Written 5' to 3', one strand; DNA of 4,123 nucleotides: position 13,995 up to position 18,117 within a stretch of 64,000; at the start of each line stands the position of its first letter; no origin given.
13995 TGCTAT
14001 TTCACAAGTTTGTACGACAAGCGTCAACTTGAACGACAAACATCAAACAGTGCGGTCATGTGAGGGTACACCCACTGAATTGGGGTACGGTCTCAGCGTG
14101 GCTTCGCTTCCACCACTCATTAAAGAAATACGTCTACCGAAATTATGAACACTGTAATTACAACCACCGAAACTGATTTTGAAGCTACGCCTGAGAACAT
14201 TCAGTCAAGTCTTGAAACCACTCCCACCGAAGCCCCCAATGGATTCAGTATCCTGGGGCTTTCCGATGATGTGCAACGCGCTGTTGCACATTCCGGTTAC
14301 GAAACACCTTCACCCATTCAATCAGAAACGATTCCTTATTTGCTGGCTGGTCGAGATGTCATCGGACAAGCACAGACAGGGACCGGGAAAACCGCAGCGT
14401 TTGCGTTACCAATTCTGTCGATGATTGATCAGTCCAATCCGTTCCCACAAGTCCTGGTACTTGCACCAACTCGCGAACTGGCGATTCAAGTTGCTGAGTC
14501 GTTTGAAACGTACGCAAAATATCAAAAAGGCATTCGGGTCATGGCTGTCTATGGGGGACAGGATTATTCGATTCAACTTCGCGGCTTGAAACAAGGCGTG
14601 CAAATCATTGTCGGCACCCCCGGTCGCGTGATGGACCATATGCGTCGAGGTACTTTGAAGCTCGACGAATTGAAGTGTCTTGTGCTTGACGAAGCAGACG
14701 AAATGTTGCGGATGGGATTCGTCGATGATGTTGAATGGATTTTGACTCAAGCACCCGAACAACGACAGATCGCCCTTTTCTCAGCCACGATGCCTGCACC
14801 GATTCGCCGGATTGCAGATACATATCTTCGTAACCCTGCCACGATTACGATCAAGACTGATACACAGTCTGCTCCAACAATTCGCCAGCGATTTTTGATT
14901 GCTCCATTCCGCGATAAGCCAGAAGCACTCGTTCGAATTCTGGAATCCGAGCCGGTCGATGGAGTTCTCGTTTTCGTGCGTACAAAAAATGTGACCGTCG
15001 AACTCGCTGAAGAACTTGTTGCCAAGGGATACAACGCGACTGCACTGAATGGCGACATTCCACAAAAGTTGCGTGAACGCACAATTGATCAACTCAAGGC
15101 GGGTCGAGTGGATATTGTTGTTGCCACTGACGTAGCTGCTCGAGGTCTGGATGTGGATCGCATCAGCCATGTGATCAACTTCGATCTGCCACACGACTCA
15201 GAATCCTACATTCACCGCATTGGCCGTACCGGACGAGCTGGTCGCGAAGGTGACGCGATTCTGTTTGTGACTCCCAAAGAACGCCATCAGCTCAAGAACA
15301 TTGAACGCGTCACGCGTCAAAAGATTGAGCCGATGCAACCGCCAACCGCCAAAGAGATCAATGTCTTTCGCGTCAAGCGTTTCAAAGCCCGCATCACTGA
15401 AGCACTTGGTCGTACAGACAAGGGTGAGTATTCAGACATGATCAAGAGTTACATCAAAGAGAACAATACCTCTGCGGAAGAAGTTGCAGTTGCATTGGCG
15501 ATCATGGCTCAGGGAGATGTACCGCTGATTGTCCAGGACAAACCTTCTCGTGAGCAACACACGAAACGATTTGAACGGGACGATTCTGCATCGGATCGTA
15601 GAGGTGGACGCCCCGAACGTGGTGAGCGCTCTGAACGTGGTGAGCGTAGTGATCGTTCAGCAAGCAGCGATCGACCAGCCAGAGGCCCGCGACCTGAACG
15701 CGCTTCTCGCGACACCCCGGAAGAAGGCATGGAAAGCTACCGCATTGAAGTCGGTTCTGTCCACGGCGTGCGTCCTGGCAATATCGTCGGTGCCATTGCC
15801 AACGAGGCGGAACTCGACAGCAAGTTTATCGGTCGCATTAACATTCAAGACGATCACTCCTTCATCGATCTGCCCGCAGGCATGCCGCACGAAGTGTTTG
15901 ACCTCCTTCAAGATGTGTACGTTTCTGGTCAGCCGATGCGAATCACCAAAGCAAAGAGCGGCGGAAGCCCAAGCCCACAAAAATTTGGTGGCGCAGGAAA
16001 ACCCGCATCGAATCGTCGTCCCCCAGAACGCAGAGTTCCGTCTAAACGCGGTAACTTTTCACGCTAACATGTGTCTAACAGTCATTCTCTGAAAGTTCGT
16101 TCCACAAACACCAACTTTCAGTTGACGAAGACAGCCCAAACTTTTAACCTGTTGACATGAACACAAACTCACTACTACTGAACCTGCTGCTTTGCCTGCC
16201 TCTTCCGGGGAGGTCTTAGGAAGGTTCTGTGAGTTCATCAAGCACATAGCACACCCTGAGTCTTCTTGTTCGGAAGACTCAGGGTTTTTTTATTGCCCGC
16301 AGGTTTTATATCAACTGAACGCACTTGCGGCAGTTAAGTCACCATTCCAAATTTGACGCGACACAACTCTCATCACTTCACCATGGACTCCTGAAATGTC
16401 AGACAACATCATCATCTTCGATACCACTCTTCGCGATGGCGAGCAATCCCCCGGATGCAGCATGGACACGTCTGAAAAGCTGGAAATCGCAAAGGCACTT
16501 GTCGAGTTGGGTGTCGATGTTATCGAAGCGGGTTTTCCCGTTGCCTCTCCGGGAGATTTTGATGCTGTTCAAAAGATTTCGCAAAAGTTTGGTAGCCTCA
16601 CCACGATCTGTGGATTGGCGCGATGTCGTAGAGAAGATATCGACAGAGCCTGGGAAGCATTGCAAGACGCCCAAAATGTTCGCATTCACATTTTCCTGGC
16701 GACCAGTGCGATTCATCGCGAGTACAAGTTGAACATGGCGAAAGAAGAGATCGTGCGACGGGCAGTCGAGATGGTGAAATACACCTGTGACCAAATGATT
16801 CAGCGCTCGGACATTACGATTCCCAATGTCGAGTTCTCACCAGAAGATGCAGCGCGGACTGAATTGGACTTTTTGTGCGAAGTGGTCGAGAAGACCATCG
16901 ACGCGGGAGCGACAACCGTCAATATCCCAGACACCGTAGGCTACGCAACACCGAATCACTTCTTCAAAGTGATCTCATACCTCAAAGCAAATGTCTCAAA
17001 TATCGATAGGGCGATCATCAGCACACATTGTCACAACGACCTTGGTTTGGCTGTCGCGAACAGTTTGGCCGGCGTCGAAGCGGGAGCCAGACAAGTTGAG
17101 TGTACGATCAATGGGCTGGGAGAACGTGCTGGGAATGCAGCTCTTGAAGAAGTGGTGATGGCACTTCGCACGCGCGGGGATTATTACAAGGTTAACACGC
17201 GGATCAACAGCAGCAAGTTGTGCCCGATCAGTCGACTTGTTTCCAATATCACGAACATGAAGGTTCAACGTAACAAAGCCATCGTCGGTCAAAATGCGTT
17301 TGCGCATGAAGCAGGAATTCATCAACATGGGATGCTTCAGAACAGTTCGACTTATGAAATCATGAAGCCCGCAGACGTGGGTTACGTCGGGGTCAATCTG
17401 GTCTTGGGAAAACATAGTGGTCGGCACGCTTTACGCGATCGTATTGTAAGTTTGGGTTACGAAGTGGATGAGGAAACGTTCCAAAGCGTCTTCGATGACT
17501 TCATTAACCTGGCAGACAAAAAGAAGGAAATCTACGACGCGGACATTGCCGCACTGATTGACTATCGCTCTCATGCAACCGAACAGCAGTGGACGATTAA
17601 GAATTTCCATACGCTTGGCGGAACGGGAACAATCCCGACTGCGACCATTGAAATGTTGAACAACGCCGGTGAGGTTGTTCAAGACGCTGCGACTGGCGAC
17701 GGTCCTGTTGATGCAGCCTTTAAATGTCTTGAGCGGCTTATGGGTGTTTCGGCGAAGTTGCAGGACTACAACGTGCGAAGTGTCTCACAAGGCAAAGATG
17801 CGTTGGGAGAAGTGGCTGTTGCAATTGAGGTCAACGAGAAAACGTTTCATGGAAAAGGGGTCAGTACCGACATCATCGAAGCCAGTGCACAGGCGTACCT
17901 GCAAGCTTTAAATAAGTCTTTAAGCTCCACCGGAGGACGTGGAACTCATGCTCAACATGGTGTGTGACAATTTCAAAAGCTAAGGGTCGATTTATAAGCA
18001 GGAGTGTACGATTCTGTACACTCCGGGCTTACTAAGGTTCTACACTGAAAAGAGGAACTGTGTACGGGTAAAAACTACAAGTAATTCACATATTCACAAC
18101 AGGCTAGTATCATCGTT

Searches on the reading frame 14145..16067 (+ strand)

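Call 34: search_protein_families(library=pfam, proteins=[window:14145-16067:+], max_evalue=0.00001)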
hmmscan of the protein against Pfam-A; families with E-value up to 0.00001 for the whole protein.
window:14145-16067:+ (640 aa): 5 families
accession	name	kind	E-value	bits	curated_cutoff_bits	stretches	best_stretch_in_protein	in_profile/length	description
PF00270.35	DEAD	-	3.9e-53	180.1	26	1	56-221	1-165/167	DEAD/DEAH box helicase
PF00271.37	Helicase_C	-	1.5e-32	112.6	23.5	1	258-366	2-110/110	Helicase conserved C-terminal domain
PF03880.21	DbpA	-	3.8e-22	78.6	25.6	1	532-601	2-71/72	DbpA RNA binding domain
PF25399.1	DeaD_dimer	-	2.9e-18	66.1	23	1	400-465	1-66/67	RNA helicase DeaD dimerization domain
PF04851.21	ResIII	-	1.4e-08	35.2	22.5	1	74-215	28-161/164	Type III restriction enzyme, res subunit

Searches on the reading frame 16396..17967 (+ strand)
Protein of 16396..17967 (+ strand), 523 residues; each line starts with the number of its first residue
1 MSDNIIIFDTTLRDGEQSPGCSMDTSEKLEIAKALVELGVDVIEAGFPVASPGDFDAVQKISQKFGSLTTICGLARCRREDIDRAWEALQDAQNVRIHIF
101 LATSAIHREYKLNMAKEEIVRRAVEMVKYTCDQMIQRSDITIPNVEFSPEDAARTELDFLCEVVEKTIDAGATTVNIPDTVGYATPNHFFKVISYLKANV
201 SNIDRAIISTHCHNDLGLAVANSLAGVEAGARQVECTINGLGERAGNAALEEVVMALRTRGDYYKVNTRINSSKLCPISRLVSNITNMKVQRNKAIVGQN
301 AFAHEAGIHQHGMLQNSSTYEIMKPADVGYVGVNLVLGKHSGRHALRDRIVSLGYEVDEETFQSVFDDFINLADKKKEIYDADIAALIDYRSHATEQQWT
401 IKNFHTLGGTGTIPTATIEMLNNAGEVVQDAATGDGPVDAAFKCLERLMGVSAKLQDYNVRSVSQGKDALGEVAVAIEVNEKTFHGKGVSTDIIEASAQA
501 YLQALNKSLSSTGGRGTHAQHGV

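Call 34: search_protein_families(library=pfam, proteins=[window:16396-17967:+], max_evalue=0.00001)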
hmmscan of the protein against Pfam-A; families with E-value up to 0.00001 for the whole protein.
window:16396-17967:+ (523 aa): 3 families
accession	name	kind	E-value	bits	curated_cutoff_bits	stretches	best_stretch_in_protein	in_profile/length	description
PF00682.25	HMGL-like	-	3.2e-99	332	29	1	5-282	2-260/260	HMGL-like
PF08502.15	LeuA_dimer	-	8.6e-38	129.6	24.9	1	378-508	1-130/131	LeuA allosteric (dimerisation) domain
PF22617.1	HCS_D2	-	7.7e-30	103.5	27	1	296-377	1-82/82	Homocitrate synthase post-HMGL domain-like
